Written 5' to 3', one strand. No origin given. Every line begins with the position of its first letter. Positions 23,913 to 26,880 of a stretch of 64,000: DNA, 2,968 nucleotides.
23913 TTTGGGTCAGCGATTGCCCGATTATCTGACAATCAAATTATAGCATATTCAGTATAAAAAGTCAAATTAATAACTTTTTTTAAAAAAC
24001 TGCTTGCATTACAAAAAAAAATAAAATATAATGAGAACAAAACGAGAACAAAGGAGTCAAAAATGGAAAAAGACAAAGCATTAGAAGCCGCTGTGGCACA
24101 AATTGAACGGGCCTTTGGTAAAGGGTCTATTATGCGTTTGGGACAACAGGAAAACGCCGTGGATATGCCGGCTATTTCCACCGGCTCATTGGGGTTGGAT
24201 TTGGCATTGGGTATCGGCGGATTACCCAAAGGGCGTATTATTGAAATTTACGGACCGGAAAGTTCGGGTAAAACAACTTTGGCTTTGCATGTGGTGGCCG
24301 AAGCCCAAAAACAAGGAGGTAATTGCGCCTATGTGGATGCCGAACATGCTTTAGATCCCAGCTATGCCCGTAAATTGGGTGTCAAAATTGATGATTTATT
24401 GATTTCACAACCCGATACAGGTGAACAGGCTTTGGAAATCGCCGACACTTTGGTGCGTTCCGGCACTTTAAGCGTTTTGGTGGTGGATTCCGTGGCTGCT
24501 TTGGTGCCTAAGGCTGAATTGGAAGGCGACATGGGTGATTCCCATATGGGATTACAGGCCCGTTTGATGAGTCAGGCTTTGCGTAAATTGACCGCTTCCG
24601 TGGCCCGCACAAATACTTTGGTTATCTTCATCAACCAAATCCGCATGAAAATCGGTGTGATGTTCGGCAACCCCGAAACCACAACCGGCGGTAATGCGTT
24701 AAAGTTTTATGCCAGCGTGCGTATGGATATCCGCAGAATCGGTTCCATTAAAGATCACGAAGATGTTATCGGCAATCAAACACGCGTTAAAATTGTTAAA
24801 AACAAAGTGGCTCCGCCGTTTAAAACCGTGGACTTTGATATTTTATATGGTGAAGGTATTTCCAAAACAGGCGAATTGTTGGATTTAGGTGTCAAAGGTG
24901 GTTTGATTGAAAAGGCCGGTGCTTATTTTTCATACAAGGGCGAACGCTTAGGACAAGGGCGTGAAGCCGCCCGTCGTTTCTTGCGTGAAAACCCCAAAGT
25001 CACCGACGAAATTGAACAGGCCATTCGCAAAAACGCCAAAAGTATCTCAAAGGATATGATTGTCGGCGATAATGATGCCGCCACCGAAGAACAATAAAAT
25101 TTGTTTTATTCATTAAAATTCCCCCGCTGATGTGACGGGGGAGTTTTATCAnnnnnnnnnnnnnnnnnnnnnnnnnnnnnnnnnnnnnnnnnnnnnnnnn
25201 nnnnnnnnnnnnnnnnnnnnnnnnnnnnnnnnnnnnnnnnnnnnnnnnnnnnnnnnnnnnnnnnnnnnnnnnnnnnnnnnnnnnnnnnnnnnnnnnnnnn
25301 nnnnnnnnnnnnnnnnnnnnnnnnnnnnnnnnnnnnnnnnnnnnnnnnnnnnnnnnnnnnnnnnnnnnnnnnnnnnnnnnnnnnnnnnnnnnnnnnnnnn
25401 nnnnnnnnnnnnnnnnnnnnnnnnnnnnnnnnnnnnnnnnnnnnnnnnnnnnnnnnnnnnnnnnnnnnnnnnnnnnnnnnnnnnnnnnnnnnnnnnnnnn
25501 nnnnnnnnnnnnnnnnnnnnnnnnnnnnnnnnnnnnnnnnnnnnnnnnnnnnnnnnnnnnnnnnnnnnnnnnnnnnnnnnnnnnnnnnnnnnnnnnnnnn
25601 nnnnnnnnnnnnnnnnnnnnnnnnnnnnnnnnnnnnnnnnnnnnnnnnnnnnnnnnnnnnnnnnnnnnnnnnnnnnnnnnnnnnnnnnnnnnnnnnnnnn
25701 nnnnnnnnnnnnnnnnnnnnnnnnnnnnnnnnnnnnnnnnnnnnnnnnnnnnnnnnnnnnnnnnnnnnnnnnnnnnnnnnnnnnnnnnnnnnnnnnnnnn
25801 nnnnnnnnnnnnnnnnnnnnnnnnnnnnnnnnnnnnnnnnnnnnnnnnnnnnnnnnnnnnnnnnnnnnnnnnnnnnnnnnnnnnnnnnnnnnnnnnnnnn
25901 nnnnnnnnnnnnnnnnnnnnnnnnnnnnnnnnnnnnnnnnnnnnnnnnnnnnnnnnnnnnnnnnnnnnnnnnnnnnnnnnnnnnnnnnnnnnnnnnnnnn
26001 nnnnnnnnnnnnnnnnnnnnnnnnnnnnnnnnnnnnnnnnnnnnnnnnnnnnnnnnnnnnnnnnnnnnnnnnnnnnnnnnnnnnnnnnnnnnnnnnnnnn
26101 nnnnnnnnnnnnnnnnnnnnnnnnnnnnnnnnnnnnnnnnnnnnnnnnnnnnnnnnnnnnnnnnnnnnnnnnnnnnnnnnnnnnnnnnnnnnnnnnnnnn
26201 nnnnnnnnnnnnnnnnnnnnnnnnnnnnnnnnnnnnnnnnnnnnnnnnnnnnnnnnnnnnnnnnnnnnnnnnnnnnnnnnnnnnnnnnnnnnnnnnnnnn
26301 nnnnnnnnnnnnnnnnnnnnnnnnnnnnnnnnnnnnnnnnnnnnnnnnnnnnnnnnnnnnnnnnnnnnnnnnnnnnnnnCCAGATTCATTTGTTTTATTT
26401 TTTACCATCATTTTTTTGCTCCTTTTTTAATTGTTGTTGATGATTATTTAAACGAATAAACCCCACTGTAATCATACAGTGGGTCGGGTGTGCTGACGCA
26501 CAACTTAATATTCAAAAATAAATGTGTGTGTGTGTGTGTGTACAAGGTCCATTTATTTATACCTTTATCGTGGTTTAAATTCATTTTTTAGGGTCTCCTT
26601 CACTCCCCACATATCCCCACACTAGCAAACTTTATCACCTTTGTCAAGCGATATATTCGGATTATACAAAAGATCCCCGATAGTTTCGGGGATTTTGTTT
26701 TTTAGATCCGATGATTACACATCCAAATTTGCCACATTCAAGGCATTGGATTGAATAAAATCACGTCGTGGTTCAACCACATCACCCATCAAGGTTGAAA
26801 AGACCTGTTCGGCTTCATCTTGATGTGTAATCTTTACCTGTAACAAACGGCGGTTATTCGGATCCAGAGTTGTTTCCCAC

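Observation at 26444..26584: (CA)9 microsatellite inside an upstream ORF that reads through a hairpin: candidate phase-variable attenuator of a pilin-like adhesin gene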

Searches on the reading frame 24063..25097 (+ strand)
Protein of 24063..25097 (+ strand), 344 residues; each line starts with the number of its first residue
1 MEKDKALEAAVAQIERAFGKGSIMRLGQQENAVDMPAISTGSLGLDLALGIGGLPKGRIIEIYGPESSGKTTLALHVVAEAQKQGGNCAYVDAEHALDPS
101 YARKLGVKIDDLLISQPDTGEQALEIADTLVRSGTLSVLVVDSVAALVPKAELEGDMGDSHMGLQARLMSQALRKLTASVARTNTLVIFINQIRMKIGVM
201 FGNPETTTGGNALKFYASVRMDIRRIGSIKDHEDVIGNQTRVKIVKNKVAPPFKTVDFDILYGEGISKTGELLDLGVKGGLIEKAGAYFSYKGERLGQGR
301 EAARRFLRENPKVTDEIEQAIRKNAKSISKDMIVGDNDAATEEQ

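Call 69: find_encoding_contigs(protein=window:24063-25097:+, flank=4000, max_places=10)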
Protein window:24063-25097:+ (344 aa): 20 contigs read that carry it; 10 places shown.
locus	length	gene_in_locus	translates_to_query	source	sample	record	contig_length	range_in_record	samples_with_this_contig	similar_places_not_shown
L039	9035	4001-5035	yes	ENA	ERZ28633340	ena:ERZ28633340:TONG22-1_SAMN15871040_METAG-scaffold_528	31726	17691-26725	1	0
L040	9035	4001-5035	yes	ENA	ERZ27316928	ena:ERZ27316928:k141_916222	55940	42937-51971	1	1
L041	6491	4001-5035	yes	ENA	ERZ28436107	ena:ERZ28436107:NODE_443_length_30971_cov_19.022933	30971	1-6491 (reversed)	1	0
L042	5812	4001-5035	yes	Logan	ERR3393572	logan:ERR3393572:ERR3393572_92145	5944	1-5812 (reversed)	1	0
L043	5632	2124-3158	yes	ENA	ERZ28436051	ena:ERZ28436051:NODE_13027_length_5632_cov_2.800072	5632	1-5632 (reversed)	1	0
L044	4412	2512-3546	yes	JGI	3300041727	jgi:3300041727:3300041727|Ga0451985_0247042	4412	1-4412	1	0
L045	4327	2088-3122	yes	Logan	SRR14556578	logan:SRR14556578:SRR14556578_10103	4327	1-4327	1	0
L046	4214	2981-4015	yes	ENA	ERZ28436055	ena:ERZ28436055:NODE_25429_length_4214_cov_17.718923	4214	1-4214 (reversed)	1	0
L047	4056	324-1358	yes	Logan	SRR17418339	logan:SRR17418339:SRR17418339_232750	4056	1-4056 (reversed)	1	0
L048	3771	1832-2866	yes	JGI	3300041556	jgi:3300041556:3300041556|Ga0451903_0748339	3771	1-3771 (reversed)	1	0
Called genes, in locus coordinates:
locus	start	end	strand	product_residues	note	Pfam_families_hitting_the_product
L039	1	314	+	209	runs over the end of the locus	-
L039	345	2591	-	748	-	PF00521:DNA_topoisoIV, PF03989:DNA_gyraseA_C (faint)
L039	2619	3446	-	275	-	-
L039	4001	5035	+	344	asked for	PF00154:RecA_N, PF08423:Rad51, PF06745:ATPase (weak), PF01637:ATPase_2 (weak), PF27531:MT3502_N (weak), PF21096:RecA_C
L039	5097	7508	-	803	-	PF02518:HATPase_c, PF00204:DNA_gyraseB, PF01751:Toprim, PF21249:GyrB_hook (weak), PF00986:DNA_gyraseB_C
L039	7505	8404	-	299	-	-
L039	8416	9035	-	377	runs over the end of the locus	PF02463:SMC_N, PF13175:AAA_15 (weak), PF13476:AAA_23 (weak), PF13304:AAA_21 (weak)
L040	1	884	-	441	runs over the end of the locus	-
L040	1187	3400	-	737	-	PF01138:RNase_PH, PF03725:RNase_PH_C, PF03726:PNPase, PF01138:RNase_PH, PF03725:RNase_PH_C (weak), PF00013:KH_1, PF00575:S1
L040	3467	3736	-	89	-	PF00312:Ribosomal_S15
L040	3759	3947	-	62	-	-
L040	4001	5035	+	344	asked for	PF00154:RecA_N, PF08423:Rad51, PF06745:ATPase (weak), PF01637:ATPase_2 (weak), PF27531:MT3502_N (weak), PF21096:RecA_C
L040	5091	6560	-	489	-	-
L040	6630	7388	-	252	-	PF04231:Endonuclease_1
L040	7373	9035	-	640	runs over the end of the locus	PF00456:Transketolase_N, PF13292:DXP_synthase_N, PF00676:E1_dh, PF02775:TPP_enzyme_C (faint), PF02779:Transket_pyr, PF22613:Transketolase_C_1, PF02780:Transketolase_C (weak)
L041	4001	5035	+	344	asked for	PF00154:RecA_N, PF08423:Rad51, PF06745:ATPase (weak), PF01637:ATPase_2 (weak), PF27531:MT3502_N (weak), PF21096:RecA_C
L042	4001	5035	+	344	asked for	PF00154:RecA_N, PF08423:Rad51, PF06745:ATPase (weak), PF01637:ATPase_2 (weak), PF27531:MT3502_N (weak), PF21096:RecA_C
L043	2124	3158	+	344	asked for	PF00154:RecA_N, PF08423:Rad51, PF06745:ATPase (weak), PF01637:ATPase_2 (weak), PF27531:MT3502_N (weak), PF21096:RecA_C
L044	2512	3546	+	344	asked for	PF00154:RecA_N, PF08423:Rad51, PF06745:ATPase (weak), PF01637:ATPase_2 (weak), PF27531:MT3502_N (weak), PF21096:RecA_C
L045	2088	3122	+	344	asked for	PF00154:RecA_N, PF08423:Rad51, PF06745:ATPase (weak), PF01637:ATPase_2 (weak), PF27531:MT3502_N (weak), PF21096:RecA_C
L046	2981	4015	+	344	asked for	PF00154:RecA_N, PF08423:Rad51, PF06745:ATPase (weak), PF01637:ATPase_2 (weak), PF27531:MT3502_N (weak), PF21096:RecA_C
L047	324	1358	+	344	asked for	PF00154:RecA_N, PF08423:Rad51, PF06745:ATPase (weak), PF01637:ATPase_2 (weak), PF27531:MT3502_N (weak), PF21096:RecA_C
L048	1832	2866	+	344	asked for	PF00154:RecA_N, PF08423:Rad51, PF06745:ATPase (weak), PF01637:ATPase_2 (weak), PF27531:MT3502_N (weak), PF21096:RecA_C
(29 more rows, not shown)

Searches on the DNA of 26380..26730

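Call 98: search_rna_families(source=window, start=26380, end=26730, threshold=evalue, max_evalue=1)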
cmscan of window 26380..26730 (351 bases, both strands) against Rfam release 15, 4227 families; matches with E-value up to 1: 2.
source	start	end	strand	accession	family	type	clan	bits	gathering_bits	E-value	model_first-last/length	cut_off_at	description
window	26409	26481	-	RF02980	freshwater-2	Cis-reg;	-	21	49.9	0.44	1-84/84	no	freshwater-2 RNA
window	26452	26580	+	RF02960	DUF2800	Cis-reg;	-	17.4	60.2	0.65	1-158/158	no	DUF2800 RNA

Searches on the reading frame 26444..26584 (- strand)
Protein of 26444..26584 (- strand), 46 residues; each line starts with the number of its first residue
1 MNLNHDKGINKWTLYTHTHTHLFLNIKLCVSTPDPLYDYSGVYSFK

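Call 10: search_protein_families(library=pfam, proteins=[window:26444-26584:-], max_evalue=0.1)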
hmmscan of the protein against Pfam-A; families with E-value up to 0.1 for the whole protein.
window:26444-26584:- (46 aa): 0 families

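Call 49: find_homologous_proteins(query=A2, max_evalue=10)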
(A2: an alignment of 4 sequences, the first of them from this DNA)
Query A2 (4 sequences) (46 aa, profile of the alignment): 15 proteins with E <= 10 among 142 candidates.
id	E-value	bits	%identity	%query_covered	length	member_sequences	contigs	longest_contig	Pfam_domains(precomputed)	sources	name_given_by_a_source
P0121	3.1e-37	144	71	89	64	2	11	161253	-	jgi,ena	-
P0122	2.2e-36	141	81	91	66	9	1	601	-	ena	-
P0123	6.2e-34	134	70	91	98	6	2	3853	-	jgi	-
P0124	2.4e-31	125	76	91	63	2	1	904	-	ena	-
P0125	6.8e-30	121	69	91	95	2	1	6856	-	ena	-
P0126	2.7e-27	112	67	91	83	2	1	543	-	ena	-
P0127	2.7e-27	112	74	91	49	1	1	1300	-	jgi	-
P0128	3.0e-26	109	67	91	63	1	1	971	-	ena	-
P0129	3.8e-26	109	77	91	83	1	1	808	-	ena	-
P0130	8.8e-26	107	74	91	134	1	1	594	-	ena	-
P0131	1.1e-25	107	72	91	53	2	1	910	-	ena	-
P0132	1.2e-21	94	74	100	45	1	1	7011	-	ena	-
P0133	1.4e-18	84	76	89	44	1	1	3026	-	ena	-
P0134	1.5e-10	59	70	100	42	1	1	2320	-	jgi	jgi:hypothetical protein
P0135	2.6e-5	42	70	50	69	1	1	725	-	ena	-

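Call 87: find_encoding_contigs(protein=P0132, flank=4000, max_places=10)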
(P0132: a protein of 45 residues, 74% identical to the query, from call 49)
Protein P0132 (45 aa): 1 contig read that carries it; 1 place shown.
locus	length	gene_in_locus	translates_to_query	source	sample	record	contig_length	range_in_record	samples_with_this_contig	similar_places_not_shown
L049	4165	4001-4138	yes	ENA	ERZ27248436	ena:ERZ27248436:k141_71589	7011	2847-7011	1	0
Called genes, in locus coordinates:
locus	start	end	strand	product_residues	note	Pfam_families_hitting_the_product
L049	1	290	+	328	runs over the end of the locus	PF08238:Sel1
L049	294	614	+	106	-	-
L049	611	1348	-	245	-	-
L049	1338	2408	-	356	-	-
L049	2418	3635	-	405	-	PF00768:Peptidase_S11, PF13354:Beta-lactamase2, PF05036:SPOR (weak)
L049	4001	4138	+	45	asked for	-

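Call 88: find_encoding_contigs(protein=P0121, flank=3000, max_places=10)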
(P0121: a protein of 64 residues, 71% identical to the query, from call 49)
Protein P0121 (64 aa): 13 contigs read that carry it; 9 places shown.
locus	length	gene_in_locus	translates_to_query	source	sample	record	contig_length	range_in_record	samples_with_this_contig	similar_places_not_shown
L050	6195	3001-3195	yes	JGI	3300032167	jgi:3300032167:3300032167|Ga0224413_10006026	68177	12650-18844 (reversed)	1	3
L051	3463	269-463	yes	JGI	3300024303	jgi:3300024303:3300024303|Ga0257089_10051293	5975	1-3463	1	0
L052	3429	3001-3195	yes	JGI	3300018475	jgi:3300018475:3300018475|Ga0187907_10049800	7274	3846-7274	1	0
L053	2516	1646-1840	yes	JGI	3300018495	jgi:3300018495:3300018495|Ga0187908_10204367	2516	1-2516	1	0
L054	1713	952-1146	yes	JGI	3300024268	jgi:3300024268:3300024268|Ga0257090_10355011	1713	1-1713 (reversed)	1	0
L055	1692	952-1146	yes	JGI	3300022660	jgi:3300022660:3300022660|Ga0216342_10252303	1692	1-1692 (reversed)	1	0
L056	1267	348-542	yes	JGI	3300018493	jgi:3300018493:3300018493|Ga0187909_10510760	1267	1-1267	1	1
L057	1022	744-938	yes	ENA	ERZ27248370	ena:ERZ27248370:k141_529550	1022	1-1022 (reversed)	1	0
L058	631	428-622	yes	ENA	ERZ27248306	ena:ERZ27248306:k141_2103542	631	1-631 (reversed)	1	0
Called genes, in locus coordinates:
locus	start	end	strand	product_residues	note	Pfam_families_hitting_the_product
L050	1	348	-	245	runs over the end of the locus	-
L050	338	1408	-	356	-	-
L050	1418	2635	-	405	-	PF00768:Peptidase_S11, PF13354:Beta-lactamase2, PF05036:SPOR (weak)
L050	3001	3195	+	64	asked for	-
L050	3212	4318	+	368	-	-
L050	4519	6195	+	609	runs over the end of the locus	PF02518:HATPase_c (weak), PF13589:HATPase_c_3, PF00183:HSP90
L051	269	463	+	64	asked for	-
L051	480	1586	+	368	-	-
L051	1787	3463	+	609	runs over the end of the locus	PF02518:HATPase_c (weak), PF13589:HATPase_c_3, PF00183:HSP90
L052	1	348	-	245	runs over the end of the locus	-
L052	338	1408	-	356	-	-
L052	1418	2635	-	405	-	PF00768:Peptidase_S11, PF13354:Beta-lactamase2, PF05036:SPOR (weak)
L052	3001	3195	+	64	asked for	-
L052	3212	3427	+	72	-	?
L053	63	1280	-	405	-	PF00768:Peptidase_S11, PF13354:Beta-lactamase2, PF05036:SPOR (weak)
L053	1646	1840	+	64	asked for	-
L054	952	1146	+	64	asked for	-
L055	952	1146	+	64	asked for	-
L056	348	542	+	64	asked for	-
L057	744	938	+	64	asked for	-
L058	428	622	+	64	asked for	-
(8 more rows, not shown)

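Call 102: list_cluster_members(proteins=[P0121, P0122, P0123, P0124, P0125, P0126, P0131])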
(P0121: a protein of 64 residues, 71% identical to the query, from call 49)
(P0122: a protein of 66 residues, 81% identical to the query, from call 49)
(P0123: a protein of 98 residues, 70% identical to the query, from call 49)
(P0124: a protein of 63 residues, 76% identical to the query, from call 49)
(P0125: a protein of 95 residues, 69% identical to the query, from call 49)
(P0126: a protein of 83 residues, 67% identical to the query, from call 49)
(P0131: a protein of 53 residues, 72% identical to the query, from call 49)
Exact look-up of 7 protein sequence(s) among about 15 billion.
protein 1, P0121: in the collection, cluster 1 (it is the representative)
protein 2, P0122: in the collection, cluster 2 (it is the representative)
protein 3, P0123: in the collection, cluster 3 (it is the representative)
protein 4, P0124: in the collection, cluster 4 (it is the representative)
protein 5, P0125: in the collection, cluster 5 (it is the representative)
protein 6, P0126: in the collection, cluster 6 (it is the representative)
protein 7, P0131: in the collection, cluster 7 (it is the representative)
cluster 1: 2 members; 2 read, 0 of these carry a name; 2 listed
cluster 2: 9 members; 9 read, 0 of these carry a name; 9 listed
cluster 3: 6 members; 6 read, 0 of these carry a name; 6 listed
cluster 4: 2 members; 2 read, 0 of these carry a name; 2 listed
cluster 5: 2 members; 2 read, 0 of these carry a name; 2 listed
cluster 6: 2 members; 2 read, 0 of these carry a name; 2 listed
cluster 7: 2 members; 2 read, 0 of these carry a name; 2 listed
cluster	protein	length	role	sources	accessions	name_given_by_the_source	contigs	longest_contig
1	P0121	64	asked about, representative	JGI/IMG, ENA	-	-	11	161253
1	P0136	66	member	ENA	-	-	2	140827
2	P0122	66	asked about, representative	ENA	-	-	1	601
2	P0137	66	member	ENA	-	-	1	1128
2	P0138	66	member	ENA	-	-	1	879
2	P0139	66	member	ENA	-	-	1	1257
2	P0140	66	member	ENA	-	-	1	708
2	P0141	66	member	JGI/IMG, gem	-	-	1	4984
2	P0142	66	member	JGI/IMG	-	-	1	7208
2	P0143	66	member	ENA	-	-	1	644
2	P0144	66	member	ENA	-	-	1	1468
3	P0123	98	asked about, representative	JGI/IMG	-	-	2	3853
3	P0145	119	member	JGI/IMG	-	-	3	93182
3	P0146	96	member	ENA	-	-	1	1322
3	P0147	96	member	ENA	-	-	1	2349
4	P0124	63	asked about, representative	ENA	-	-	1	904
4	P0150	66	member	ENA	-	-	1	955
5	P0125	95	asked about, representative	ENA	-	-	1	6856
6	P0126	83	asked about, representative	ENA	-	-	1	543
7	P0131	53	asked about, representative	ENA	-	-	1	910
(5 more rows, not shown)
